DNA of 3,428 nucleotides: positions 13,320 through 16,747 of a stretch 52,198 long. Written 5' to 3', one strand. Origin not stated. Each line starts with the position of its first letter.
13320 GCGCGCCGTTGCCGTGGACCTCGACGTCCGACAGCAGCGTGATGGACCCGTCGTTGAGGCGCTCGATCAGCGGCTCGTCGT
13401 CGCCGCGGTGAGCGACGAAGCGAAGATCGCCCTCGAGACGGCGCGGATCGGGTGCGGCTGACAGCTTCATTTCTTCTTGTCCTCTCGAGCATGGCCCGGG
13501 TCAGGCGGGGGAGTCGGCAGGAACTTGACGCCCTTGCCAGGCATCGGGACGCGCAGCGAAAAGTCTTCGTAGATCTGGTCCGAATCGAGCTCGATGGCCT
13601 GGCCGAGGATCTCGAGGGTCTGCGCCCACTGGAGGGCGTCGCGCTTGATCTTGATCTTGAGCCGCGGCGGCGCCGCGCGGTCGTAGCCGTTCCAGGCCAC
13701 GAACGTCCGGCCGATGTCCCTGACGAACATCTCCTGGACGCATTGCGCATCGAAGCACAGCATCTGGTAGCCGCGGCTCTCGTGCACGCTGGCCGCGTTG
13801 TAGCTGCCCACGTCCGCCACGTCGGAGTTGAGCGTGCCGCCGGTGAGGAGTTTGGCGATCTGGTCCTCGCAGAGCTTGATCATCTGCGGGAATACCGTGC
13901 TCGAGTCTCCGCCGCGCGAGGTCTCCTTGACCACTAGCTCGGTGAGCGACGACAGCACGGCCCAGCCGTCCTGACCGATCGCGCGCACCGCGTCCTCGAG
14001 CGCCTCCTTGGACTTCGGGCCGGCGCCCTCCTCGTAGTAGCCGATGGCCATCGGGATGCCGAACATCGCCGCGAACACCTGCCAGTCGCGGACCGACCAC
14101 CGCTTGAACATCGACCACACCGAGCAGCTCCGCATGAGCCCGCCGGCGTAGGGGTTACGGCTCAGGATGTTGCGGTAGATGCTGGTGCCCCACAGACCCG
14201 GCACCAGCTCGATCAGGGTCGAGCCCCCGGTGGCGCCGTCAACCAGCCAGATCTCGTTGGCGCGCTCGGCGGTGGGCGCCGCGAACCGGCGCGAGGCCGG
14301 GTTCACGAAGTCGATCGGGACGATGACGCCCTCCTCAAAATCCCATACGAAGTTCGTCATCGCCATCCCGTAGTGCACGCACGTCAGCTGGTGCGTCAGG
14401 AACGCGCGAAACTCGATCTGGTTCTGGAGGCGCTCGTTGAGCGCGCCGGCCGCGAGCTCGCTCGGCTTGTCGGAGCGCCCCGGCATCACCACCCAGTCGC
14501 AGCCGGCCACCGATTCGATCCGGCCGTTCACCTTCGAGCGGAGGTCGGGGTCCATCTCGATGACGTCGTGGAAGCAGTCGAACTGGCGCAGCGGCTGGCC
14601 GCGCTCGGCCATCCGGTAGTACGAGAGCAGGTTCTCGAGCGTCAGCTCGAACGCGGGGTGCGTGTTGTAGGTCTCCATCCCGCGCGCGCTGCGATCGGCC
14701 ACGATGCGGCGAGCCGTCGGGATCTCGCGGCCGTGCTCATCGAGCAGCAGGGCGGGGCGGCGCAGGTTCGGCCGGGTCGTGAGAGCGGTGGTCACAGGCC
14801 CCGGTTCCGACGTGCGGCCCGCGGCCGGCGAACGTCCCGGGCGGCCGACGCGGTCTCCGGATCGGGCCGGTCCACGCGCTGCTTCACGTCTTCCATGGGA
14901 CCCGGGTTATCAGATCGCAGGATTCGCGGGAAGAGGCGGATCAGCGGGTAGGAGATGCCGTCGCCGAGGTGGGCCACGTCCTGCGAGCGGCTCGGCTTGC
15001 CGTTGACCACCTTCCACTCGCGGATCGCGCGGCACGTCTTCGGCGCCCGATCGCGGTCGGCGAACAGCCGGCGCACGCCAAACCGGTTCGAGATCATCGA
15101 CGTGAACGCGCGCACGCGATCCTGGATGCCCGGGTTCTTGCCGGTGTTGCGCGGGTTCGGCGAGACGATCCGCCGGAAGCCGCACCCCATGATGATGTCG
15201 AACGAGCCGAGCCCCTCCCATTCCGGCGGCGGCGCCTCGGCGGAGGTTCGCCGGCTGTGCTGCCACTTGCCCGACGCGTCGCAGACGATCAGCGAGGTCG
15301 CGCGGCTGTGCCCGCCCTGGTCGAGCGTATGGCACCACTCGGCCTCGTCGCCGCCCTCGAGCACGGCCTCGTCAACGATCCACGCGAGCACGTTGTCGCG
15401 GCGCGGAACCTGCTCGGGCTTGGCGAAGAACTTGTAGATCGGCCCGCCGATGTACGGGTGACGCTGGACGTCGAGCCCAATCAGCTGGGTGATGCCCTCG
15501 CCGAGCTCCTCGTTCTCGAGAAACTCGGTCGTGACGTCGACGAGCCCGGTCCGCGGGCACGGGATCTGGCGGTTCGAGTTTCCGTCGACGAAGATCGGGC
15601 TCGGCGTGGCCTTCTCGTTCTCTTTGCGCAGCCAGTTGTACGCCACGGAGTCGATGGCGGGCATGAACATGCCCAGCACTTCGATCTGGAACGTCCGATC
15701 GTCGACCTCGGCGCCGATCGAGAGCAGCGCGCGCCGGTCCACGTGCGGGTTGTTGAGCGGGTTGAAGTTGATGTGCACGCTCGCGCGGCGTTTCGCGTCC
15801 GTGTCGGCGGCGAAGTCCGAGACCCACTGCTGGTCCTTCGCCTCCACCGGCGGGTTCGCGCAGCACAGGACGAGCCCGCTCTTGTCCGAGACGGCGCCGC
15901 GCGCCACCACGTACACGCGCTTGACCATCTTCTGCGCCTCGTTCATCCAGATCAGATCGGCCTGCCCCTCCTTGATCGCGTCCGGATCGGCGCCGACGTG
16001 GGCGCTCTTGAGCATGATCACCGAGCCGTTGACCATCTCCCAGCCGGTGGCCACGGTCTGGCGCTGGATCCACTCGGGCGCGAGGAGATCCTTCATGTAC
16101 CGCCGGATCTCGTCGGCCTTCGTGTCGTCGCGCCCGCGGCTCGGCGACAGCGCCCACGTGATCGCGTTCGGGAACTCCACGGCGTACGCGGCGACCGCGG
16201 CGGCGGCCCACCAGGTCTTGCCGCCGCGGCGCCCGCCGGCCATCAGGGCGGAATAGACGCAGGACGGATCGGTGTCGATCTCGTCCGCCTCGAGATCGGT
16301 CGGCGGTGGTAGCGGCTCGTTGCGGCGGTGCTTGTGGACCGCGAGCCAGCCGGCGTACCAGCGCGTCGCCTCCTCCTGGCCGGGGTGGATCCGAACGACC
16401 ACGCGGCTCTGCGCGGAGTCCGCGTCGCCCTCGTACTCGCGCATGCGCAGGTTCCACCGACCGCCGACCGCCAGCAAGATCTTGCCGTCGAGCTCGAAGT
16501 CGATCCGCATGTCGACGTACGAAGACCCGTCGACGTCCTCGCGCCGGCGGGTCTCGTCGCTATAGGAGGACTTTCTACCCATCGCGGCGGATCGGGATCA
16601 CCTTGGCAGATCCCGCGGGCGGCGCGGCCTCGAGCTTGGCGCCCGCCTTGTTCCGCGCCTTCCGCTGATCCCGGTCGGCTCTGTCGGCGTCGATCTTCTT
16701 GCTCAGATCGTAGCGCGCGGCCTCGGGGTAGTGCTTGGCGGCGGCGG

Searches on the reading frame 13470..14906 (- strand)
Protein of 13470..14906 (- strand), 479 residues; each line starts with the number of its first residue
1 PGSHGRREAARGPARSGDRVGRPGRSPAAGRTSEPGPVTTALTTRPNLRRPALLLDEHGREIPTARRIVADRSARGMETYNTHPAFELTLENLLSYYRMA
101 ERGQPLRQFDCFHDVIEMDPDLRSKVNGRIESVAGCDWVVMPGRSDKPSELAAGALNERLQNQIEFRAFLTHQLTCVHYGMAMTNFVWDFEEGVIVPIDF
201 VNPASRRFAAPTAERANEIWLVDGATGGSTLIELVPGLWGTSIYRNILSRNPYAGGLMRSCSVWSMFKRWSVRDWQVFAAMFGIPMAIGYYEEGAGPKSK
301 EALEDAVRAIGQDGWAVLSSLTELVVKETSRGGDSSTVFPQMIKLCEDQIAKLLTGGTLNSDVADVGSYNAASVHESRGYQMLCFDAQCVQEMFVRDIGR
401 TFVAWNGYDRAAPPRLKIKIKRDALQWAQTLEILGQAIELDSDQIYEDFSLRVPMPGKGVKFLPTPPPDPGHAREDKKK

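Call 34: search_protein_families(library=pfam, max_evalue=0.01, proteins=[window:13470-14906:-])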
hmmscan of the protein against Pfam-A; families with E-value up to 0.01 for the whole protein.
window:13470-14906:- (479 aa): 1 family
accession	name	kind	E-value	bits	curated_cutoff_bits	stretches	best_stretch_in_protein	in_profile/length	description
PF06074.18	Portal_Mu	-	2.3e-60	205.1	23.9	1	111-450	3-335/336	Portal protein of Mu bacteriophage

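Call 103: search_dna_similar(query=window:13470-14906:-, collection=phages, mode=protein, max_evalue=0.00001, max_rows=12)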
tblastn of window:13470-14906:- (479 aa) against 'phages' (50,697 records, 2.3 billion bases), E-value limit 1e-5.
Records with a match: 326; places in all: 326; records where one place covers at least 80% of the query: 166.
Best place of each record, by identity: <60% 326.
By first word of the organism name: Pseudomonas 103; Ralstonia 99; Bacteroides 21; Burkholderia 13; Vibrio 12; Porphyromonas 10; Bacteriophage 9; Escherichia 6; Rhodobacter 5; Stenotrophomonas 5; and 25 more.
By host as written in the record: Ralstonia solanacearum 70; - 47; Pseudomonas aeruginosa 46; Pseudomonas aeruginosa PA14 15; Vibrio sp. 9; Burkholderia sp. 7; Ralstonia solanacearum Race 3, Biovar 1 6; Yersinia pestis EV76-CN 4; and 97 more.
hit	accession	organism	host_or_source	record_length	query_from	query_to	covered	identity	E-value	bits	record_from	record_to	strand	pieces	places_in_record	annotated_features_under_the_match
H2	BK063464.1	Mushuvirus mushu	Oscillospiraceae sp. ER4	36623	15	459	93%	27.0%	8e-34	141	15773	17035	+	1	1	portal protein | hypothetical protein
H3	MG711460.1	Faecalibacterium phage FP_Mushu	Faecalibacterium prausnitzii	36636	15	459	93%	27.0%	1e-33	141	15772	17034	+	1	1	portal protein | DNA methyltransferase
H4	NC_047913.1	Faecalibacterium phage FP_Mushu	Faecalibacterium prausnitzii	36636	15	459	93%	27.0%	1e-33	141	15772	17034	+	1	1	portal protein | DNA methyltransferase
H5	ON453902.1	Clostridium phage Villandry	Enterocloster clostridioformis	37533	11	473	97%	25.8%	1e-31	135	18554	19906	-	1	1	portal protein | terminase large subunit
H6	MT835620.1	Bacteriophage sp.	human fecal samples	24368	15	459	93%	26.8%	4e-33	139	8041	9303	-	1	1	record has no annotation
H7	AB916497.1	Ralstonia phage RS138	Ralstonia solanacearum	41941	11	463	95%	24.7%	1e-18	96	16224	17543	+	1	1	portal protein | hypothetical protein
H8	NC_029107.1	Ralstonia phage RS138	Ralstonia solanacearum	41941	11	463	95%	24.7%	1e-18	96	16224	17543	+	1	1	portal protein | hypothetical protein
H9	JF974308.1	Rhodobacter phage RC1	Rhodobacter sp. E32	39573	53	471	87%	26.0%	2e-25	116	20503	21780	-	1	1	hypothetical protein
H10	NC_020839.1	Rhodobacter phage RC1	Rhodobacter sp. E32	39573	53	471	87%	26.0%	2e-25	116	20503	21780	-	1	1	portal protein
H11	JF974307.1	Rhodovulum phage RS1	Rhodovulum sp. P122A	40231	53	471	87%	26.0%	2e-25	116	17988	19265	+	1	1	hypothetical protein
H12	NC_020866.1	Rhodovulum phage RS1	Rhodovulum sp. P122A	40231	53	471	87%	26.0%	2e-25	116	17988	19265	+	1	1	portal protein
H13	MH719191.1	Pseudomonas phage Fc22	Pseudomonas aeruginosa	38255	83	465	80%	28.4%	1e-19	98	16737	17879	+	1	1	portal protein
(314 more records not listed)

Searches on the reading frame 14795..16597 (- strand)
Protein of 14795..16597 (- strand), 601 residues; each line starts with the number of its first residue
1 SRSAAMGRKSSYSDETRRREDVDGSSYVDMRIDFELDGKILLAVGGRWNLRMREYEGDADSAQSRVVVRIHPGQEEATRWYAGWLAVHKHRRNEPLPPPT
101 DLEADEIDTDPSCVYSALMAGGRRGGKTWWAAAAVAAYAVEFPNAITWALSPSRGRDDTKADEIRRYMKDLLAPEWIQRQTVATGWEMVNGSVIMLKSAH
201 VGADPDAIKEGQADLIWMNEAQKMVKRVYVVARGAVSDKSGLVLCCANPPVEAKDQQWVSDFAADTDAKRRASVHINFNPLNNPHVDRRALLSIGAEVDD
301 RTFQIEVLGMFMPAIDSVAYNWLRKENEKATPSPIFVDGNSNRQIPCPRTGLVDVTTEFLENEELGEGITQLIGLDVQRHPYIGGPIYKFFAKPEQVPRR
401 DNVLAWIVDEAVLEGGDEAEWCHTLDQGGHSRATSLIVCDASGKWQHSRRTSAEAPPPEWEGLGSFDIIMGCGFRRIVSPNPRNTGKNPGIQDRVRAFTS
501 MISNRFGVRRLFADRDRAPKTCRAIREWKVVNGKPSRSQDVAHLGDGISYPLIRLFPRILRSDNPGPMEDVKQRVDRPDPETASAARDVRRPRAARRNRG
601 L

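Call 34: search_protein_families(library=pfam, max_evalue=0.01, proteins=[window:14795-16597:-])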
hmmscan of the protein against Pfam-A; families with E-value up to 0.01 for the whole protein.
window:14795-16597:- (601 aa): 1 family
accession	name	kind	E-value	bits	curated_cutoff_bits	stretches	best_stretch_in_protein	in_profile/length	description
PF03237.21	Terminase_6N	-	3.9e-06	27.1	22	1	119-226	2-110/215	Terminase large subunit, T4likevirus-type, N-terminal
